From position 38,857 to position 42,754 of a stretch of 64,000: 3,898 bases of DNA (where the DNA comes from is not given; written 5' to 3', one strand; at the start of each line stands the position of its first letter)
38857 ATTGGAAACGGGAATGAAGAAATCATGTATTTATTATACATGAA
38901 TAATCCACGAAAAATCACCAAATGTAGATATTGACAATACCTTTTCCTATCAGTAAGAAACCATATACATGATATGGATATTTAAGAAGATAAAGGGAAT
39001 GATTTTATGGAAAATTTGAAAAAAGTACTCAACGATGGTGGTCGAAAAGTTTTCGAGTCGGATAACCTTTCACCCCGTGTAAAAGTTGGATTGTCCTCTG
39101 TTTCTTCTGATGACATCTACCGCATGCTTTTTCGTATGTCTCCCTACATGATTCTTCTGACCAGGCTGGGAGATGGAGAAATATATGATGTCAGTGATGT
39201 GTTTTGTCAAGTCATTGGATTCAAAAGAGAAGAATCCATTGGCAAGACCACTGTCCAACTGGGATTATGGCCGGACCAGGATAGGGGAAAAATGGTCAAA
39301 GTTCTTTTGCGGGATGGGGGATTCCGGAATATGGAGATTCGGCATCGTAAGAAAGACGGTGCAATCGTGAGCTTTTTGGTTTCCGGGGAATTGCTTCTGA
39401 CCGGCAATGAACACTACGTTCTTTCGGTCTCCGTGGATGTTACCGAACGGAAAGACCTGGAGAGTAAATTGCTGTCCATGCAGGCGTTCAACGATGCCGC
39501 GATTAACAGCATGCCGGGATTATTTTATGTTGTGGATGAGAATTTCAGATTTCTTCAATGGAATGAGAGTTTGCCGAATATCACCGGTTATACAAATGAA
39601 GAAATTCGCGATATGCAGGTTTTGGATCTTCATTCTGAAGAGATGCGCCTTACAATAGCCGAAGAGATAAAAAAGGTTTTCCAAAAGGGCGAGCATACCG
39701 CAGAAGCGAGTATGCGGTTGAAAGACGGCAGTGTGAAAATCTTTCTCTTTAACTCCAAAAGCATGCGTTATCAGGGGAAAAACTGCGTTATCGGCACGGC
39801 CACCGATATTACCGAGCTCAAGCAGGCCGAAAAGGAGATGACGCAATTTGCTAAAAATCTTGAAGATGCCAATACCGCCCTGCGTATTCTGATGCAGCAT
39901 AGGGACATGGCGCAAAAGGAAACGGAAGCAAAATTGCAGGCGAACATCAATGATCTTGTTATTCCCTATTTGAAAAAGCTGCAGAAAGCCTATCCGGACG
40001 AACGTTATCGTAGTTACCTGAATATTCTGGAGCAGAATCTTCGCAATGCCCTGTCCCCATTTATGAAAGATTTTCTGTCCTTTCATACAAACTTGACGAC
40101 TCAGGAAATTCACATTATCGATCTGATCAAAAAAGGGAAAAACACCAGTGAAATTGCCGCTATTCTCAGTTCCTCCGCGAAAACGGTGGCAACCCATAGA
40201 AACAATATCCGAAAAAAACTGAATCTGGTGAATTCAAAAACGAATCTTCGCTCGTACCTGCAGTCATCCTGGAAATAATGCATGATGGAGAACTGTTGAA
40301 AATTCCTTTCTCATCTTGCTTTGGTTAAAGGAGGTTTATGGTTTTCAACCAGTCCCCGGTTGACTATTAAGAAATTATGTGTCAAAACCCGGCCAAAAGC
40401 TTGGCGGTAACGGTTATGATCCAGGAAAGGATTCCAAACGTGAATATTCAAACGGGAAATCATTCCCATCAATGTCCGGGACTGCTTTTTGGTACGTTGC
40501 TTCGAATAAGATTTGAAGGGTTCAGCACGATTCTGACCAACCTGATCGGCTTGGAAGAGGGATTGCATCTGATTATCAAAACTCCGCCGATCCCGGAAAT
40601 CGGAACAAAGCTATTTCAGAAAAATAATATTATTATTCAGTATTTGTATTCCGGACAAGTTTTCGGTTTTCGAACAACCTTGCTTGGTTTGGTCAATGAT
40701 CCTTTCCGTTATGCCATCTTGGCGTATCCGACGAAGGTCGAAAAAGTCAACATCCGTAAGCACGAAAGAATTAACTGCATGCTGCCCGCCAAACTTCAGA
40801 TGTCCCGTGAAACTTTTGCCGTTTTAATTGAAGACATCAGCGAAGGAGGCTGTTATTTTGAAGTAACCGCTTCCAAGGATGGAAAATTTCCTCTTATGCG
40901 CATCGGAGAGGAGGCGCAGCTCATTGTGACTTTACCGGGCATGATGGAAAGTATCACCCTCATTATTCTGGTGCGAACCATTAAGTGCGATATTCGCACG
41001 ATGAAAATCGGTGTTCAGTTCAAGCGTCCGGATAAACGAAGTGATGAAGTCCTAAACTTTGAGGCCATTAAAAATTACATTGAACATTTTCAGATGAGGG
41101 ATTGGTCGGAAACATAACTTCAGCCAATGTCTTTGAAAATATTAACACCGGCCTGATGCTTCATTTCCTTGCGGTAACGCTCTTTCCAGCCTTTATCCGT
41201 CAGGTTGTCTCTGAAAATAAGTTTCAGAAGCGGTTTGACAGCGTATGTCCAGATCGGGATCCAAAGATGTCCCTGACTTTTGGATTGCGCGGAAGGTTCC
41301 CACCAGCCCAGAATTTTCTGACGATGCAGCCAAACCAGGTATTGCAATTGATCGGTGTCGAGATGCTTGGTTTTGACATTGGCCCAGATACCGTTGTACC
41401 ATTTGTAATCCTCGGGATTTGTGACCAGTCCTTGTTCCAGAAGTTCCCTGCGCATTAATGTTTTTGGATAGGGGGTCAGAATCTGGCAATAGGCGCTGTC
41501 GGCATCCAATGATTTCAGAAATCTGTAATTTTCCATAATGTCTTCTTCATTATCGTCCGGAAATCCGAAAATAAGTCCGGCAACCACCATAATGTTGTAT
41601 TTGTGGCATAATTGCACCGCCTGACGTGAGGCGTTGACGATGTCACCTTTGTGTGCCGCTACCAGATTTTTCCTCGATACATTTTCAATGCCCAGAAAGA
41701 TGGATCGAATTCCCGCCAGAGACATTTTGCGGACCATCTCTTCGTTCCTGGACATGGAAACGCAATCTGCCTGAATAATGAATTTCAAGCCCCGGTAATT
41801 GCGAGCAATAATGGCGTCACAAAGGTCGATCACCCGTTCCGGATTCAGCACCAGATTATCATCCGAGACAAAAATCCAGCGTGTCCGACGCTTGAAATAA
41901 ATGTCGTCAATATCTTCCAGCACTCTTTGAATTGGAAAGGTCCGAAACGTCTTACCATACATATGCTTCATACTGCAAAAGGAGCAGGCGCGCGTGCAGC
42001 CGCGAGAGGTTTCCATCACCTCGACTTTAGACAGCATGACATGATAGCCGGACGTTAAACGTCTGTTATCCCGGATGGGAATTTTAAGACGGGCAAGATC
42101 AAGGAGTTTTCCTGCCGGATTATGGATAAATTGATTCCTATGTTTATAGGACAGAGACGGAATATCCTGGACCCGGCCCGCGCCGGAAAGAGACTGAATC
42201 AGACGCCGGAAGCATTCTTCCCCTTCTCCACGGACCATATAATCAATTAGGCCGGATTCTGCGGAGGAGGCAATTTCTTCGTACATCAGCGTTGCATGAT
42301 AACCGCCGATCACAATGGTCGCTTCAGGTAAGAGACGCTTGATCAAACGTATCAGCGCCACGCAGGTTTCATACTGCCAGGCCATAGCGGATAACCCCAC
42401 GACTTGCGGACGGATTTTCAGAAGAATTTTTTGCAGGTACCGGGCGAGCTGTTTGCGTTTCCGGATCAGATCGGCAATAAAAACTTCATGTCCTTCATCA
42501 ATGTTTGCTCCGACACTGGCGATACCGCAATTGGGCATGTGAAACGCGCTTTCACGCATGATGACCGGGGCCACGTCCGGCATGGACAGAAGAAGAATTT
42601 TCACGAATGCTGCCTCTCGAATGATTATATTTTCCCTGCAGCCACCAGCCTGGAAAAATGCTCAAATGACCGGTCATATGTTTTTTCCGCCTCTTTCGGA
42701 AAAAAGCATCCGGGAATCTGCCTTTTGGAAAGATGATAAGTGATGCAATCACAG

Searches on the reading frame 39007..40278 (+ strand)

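Call 35: search_protein_families(library=ncbifam, proteins=[window:39007-40278:+], max_evalue=0.00001)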
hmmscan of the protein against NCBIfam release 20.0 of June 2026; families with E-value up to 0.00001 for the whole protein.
window:39007-40278:+ (423 aa): 14 families
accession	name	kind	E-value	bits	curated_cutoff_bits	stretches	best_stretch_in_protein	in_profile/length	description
TIGR00229.1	sensory_box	domain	3.6e-38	130.5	22.9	2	163-277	8-125/126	PAS domain S-box protein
NF047874.1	MASE3_PAS_HK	subfamily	1.1e-11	44.2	560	1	149-288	254-391/655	MASE3 domain-containing sensor histidine kinase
NF052445.1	RespRegMctR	equivalog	3.7e-09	36.3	300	1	361-410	143-192/205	two-component system response regulator MctR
NF008302.0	PRK11091.1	equivalog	7.4e-09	34.3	838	1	140-282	135-280/779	aerobic respiration two-component sensor histidine kinase ArcB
NF008468.0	PRK11360.1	equivalog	2e-08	33.1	646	1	151-280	259-389/616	two-component system sensor histidine kinase AtoS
NF011896.0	PRK15369.1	equivalog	7.3e-08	32.3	242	1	360-409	147-196/211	two component system response regulator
TIGR02938.1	nifL_nitrog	equivalog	2.6e-07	29.5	242.45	1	37-255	5-224/494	nitrogen fixation negative regulator NifL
TIGR03020.2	EpsA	equivalog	3.8e-07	30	170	1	354-409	187-237/247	XrtB/PEP-CTERM-associated transcriptional regulator EpsA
NF007561.1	PRK10188.1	equivalog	5.9e-07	29.1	350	1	337-417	153-233/240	quorum-sensing transcriptional regulator SdiA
NF045595.1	HK_scytonemin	equivalog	8.4e-07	27.7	865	1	161-309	6-151/637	scytonemin biosynthesis sensor histidine kinase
NF045675.1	PhdiestaseDibA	equivalog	1.4e-06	27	980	0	119-306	41-227/623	phosphodiesterase DibA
NF052652.1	YtvA_fam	equivalog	2.2e-06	27.4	250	0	185-290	28-136/243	YtvA family blue-light photoreceptor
TIGR03541.1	reg_near_HchA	equivalog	3.7e-06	26.6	215.6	1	361-417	170-226/232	PA1136 family autoinducer-binding transcriptional regulator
NF053781.1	cdiGMPphdstlr2612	equivalog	4.9e-06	24.5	1600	0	141-278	568-710/1268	Tlr1612 family c-di-GMP phosphodiesterase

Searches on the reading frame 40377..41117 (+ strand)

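Call 35: search_protein_families(library=ncbifam, proteins=[window:40377-41117:+], max_evalue=0.00001)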
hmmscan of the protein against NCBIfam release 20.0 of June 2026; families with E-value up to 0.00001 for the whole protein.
window:40377-41117:+ (246 aa): 0 families

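Call 56: search_protein_families(library=pfam, proteins=[window:40377-41117:+], max_evalue=0.001)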
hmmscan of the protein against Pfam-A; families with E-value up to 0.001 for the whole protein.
window:40377-41117:+ (246 aa): 2 families
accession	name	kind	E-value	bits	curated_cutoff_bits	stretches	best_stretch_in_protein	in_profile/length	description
PF07238.19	PilZ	-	2.1e-10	41.3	22.5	1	126-226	2-96/102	PilZ domain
PF12945.12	PilZNR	-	1e-07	32.4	23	1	52-118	19-85/85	Flagellar protein YcgR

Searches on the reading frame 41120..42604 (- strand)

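Call 35: search_protein_families(library=ncbifam, proteins=[window:41120-42604:-], max_evalue=0.00001)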
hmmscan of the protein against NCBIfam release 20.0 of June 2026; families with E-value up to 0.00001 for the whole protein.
window:41120-42604:- (494 aa): 20 families
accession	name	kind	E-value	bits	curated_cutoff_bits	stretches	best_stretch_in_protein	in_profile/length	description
TIGR02026.1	BchE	equivalog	1.2e-51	176.1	481.35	1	18-424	15-420/497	magnesium-protoporphyrin IX monomethyl ester anaerobic oxidative cyclase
TIGR04367.1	HpnR_B12_rSAM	equivalog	5.7e-38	130.7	650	1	27-411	24-393/490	hopanoid C-3 methylase HpnR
NF050148.1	rSAM_ApyD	equivalog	8.1e-33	113.7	750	1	24-384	24-389/645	RiPP biosynthesis radical SAM protein ApyD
TIGR03975.1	rSAM_ocin_1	subfamily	1.5e-32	112.9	281.85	1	51-366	111-430/606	RiPP maturation radical SAM C-methyltransferase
NF033712.0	B12_rSAM_KedN5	subfamily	2.7e-29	101.9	700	1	39-428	37-431/624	KedN5 family methylcobalamin-dependent radical SAM C-methyltransferase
TIGR04072.2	rSAM_ladder_B12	equivalog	1.2e-27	96.7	360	1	27-396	20-380/443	lipid biosynthesis B12-binding/radical SAM protein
TIGR04479.1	bcpD_PhpK_rSAM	subfamily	3.4e-27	95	600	1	45-369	90-412/504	PhpK family radical SAM P-methyltransferase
TIGR04014.1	B12_SAM_MJ_0865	equivalog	2.4e-26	92.5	360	1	120-392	90-362/434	methyl-coenzyme M reductase glutamine C-methyltransferase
TIGR04013.1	B12_SAM_MJ_1487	hypoth_equivalog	6.8e-26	91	251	2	48-247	26-204/382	TIGR04013 family B12-binding domain/radical SAM domain-containing protein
TIGR03471.1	HpnJ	equivalog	2.6e-25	89.3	577.6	1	77-400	80-399/472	hopanoid biosynthesis associated radical SAM protein HpnJ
NF038361.1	rSAM_Sden_1168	equivalog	5.5e-20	71.4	575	1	82-420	158-504/560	Sden_1168 family B12-binding radical SAM P-methyltransferase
TIGR04385.1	B12_rSAM_cofa1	equivalog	2.8e-16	59.8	450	1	26-365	21-363/438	B12 lower ligand biosynthesis radical SAM protein BzaD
NF040546.1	rSAM_CUAEP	equivalog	9.1e-16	57.6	500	1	82-363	65-338/468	CUAEP/CCAEP-tail radical SAM (seleno)protein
NF040542.1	rSAM_RCCLKC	equivalog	5.2e-15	55.5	450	1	79-367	63-351/423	arsinothricin biosynthesis radical SAM protein ArsL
TIGR04190.1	B12_SAM_Ta0216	equivalog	7.9e-15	54.4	500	1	11-218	23-244/554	TIGR04190 family B12-binding domain/radical SAM domain protein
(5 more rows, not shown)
